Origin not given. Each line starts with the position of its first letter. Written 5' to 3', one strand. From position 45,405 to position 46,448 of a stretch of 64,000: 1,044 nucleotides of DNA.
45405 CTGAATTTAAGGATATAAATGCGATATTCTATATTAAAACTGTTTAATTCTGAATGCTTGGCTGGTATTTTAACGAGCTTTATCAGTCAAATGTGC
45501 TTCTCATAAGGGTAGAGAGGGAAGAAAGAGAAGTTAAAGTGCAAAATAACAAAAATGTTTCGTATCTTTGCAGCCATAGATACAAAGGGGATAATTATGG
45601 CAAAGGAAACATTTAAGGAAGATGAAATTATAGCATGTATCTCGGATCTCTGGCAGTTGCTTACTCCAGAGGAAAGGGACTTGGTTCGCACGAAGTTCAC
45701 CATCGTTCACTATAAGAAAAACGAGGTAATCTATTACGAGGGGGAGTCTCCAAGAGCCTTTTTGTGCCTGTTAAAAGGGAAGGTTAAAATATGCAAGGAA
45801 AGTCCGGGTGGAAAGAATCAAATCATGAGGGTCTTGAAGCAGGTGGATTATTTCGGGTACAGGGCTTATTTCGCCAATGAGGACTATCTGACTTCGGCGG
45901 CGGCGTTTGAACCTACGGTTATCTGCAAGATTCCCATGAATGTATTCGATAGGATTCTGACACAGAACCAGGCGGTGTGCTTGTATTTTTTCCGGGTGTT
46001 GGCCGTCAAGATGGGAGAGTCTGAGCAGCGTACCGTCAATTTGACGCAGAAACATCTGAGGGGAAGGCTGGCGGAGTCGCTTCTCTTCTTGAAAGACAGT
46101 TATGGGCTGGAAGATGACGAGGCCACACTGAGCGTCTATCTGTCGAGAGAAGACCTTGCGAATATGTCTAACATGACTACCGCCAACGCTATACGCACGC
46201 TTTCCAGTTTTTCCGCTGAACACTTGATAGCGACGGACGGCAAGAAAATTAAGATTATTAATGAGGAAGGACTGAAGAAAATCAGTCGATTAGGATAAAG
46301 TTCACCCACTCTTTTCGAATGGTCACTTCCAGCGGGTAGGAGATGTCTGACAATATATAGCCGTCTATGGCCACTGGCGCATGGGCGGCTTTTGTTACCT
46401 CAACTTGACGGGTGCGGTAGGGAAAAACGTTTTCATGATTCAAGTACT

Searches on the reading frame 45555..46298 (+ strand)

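Call 13: search_protein_families(library=pfam, proteins=[window:45555-46298:+])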
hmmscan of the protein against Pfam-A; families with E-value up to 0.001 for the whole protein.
window:45555-46298:+ (247 aa): 2 families
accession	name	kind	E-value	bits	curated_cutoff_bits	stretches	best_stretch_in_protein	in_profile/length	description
PF00027.35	cNMP_binding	-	2.6e-19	69.4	27.5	1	51-138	2-89/89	Cyclic nucleotide-binding domain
PF13545.12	HTH_Crp_2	-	1e-13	51.5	27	1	170-243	1-70/70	Crp-like helix-turn-helix domain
